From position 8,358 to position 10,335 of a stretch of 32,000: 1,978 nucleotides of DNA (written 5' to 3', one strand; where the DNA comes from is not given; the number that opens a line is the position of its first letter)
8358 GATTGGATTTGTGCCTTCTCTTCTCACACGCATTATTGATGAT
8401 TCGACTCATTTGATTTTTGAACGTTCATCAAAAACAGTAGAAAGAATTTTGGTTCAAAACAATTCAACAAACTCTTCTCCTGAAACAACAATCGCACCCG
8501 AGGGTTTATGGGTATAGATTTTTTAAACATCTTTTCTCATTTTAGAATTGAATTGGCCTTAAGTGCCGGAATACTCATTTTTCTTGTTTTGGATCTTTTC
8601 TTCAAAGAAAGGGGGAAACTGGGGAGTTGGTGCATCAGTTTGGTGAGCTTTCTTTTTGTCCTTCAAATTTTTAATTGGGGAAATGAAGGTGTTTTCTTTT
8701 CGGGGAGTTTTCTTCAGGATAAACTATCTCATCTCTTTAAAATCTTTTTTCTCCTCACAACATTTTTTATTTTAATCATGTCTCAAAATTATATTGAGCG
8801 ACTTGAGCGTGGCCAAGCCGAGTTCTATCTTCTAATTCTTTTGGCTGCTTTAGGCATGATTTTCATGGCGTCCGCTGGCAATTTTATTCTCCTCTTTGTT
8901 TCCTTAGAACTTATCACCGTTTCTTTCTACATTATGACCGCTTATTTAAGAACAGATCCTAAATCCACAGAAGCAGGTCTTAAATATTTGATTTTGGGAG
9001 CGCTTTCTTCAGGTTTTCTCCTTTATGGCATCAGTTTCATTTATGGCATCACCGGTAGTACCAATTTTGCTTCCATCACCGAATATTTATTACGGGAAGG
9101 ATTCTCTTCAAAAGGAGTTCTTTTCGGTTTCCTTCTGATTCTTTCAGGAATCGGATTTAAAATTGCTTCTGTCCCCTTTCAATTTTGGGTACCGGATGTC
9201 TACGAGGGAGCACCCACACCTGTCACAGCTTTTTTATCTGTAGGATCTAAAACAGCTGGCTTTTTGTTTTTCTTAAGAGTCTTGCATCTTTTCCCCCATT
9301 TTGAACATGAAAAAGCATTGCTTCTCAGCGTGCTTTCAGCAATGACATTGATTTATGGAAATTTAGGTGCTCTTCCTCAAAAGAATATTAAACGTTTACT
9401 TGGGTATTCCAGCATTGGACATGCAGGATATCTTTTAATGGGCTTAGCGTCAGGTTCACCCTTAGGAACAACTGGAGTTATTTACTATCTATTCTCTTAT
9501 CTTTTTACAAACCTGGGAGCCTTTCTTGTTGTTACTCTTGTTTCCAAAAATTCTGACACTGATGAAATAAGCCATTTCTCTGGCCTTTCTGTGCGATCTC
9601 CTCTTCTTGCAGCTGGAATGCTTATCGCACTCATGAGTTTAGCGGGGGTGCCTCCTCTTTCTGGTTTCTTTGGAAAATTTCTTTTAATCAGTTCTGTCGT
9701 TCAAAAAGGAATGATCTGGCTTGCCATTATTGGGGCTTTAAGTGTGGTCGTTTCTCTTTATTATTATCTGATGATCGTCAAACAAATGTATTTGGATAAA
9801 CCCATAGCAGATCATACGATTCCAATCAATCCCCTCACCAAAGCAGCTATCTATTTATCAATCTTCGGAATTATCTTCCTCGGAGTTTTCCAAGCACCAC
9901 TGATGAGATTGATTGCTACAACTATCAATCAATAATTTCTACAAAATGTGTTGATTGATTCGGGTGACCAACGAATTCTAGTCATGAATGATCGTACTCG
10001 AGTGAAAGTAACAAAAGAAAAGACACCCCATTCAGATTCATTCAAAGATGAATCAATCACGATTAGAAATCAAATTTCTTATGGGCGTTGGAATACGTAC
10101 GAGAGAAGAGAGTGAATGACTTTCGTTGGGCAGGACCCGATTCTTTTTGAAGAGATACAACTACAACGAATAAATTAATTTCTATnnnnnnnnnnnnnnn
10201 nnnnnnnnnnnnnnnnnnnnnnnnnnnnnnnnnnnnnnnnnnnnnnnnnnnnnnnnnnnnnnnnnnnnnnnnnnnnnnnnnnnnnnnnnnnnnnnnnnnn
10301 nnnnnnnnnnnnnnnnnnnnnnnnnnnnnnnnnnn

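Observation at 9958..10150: Long (~190 nt) variant of the same element after nuoN: identical junction nucleotides, but both helices rebuilt from different complementary sequences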

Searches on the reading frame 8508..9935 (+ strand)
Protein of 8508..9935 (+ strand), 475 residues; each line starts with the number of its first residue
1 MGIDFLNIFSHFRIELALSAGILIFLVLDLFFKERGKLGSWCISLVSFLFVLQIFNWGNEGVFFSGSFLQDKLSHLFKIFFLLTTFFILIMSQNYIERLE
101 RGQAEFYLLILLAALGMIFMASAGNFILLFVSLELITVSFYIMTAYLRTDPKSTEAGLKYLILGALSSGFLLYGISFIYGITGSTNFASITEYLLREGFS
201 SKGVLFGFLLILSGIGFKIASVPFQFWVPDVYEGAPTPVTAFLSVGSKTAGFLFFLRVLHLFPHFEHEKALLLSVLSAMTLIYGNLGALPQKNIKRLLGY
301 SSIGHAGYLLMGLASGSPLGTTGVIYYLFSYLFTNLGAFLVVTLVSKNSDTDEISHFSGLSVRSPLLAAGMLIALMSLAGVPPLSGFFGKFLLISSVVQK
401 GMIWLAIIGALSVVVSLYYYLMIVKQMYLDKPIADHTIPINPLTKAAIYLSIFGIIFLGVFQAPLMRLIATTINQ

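Call 10: search_protein_families(library=pfam, proteins=[window:8508-9935:+])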
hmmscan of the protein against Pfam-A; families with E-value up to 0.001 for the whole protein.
window:8508-9935:+ (475 aa): 1 family
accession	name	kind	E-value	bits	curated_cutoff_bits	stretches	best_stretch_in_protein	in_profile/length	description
PF00361.26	Proton_antipo_M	-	2e-78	264.1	21.5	1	123-414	1-292/294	NADH:quinone oxidoreductase/Mrp antiporter, TM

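Call 11: find_encoding_contigs(protein=window:8508-9935:+, flank=3000, max_places=10)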
Protein window:8508-9935:+ (475 aa): 1 contig read that carries it; 1 place shown.
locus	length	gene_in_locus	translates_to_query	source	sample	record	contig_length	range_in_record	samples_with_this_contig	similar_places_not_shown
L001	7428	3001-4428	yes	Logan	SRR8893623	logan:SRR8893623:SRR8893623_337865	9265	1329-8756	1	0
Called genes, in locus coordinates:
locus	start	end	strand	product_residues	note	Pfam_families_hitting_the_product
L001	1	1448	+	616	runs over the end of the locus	PF00662:Proton_antipo_N, PF00361:Proton_antipo_M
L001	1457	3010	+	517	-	PF00361:Proton_antipo_M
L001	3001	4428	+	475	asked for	PF00361:Proton_antipo_M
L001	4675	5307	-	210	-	PF00694:Aconitase_C, PF27512:LeuD (faint), PF27434:LeuD_C (weak)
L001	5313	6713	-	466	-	PF00330:Aconitase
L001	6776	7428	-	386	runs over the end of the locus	?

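Call 35: find_homologous_proteins(query=window:8508-9935:+, max_evalue=1e-60)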
Query window:8508-9935:+ (475 aa): 7967 proteins with E <= 1e-60 among 8000 candidates; the best 120 are listed.
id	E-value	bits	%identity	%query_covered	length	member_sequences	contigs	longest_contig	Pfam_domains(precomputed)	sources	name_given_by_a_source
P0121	6.9e-296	1000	100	100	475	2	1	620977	PF00361.26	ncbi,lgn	-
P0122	6.3e-195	667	68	99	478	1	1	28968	PF00361.26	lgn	-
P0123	1.1e-183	630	63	99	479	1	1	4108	PF00361.26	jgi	jgi:NADH-quinone oxidoreductase subunit N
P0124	5.4e-183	627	63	99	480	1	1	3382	PF00361.26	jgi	jgi:NADH-quinone oxidoreductase subunit N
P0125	6.4e-174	598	62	98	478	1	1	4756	PF00361.26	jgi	jgi:NADH-quinone oxidoreductase subunit N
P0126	8.0e-174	597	62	97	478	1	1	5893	PF00361.26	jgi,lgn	-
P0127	4.9e-171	588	61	99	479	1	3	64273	PF00361.26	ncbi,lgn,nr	ncbi:MAG: NADH-quinone oxidoreductase subunit N [Chlamydiae bacterium]|nr:NADH-quinone oxidoreductas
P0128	4.8e-166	572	61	92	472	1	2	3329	PF00361.26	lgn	-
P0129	3.1e-147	510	55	97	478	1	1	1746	PF00361.26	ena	-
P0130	6.1e-145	502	59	87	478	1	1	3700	PF00361.26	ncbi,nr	ncbi:MAG: NADH-quinone oxidoreductase subunit N [Chlamydiota bacterium]|nr:NADH-quinone oxidoreducta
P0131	2.2e-144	500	54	98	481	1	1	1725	PF00361.26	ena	-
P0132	3.0e-144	500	54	98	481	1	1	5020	PF00361.26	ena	-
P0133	6.2e-144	499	55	96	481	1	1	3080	PF00361.26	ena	-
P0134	4.7e-143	496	53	97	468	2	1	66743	PF00361.26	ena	-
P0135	9.8e-143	495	53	96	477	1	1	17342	PF00361.26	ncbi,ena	-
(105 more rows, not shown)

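Call 36: find_encoding_contigs(protein=P0122, flank=4000, max_places=2)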
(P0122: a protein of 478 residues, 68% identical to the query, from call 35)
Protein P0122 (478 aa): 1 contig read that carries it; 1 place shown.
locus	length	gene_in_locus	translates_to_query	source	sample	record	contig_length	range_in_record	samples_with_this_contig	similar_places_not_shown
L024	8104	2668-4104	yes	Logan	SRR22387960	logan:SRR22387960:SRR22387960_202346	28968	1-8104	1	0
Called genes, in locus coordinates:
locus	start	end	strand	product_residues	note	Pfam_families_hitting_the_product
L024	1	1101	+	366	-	?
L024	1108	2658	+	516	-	PF00361:Proton_antipo_M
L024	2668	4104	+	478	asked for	PF00361:Proton_antipo_M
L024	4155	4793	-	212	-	PF00694:Aconitase_C, PF27512:LeuD (weak), PF27434:LeuD_C (weak)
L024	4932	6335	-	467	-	PF00330:Aconitase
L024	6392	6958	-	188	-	-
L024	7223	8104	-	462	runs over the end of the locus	PF01546:Peptidase_M20, PF07687:M20_dimer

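Call 37: find_encoding_contigs(protein=P0127, flank=4000, max_places=2)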
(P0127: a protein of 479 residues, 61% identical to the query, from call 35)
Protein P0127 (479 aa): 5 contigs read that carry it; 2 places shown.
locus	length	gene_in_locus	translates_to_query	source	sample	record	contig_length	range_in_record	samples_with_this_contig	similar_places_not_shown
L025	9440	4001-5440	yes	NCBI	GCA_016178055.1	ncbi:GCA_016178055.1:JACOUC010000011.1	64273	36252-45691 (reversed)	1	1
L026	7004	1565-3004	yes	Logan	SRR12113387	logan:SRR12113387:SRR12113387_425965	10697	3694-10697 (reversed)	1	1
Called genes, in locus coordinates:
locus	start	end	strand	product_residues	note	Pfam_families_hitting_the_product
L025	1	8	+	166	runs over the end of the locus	PF00499:Oxidored_q3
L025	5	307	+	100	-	PF00420:Oxidored_q2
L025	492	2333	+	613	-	PF00662:Proton_antipo_N, PF00361:Proton_antipo_M, PF01010:Proton_antipo_C (faint)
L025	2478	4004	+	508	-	PF00361:Proton_antipo_M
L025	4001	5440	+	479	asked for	PF00361:Proton_antipo_M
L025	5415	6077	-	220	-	PF00694:Aconitase_C, PF27434:LeuD_C (faint)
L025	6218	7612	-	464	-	PF00330:Aconitase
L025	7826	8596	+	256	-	PF09414:RNA_ligase (weak)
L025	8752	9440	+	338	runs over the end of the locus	PF13238:AAA_18, PF13207:AAA_17, PF00383:dCMP_cyt_deam_1, PF14437:MafB19-deam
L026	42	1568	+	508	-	PF00361:Proton_antipo_M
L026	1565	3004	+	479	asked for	PF00361:Proton_antipo_M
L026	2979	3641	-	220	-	PF00694:Aconitase_C, PF27434:LeuD_C (faint)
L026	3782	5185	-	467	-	PF00330:Aconitase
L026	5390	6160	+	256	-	PF09414:RNA_ligase (weak)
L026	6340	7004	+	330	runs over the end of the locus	PF13207:AAA_17, PF13238:AAA_18, PF00383:dCMP_cyt_deam_1, PF14437:MafB19-deam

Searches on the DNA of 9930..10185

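Call 9: search_rna_families(source=window, start=9930, end=10185, threshold=evalue, max_evalue=10, show_alignments=3)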
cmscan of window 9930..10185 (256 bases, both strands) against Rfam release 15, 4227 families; matches with E-value up to 10: 1.
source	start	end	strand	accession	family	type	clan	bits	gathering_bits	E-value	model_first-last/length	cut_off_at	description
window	10096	10109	+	RF01111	SBWMV2_UPD-PKk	Cis-reg;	-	14.2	35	3.7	1-21/21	no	Pseudoknot of upstream pseudoknot domain (UPD) of the 3'UTR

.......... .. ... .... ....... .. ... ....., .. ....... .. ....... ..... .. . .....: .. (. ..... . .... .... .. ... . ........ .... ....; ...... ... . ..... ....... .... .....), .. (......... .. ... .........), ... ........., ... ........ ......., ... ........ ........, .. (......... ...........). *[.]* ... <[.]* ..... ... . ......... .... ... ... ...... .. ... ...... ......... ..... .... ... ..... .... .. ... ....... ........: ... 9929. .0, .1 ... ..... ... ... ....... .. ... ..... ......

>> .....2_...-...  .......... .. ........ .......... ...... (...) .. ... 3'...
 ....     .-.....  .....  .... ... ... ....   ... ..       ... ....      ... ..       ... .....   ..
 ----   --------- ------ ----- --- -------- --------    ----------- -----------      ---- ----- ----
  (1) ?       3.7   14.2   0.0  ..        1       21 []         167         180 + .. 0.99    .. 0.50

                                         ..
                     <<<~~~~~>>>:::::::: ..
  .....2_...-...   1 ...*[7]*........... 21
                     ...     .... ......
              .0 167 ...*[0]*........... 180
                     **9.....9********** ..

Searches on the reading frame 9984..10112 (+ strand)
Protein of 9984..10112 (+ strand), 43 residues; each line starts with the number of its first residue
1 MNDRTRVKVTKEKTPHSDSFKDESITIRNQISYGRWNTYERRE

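Call 52: search_protein_families(library=pfam, proteins=[window:9984-10112:+], max_evalue=0.01)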
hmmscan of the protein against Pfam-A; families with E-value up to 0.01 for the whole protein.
window:9984-10112:+ (43 aa): 0 families

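Call 60: search_protein_representatives(protein=window:9984-10112:+)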
Query: 43 residues. Proteins with E-value up to 0.001 (for the whole library): 2; up to 1e-10: 1; up to 1e-30: 0. The best 2 are listed.
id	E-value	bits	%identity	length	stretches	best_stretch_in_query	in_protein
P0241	1.8e-21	88.8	100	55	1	1-43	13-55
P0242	8.9e-05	37.8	-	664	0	-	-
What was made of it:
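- Tried and rejected: The 43-aa ORF inside C: no Pfam hit (call 52), and the only significant hit among 1.84 billion representatives is the ORF itself (call 60; the second listed hit, E 8.9e-5, has no aligned stretch).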
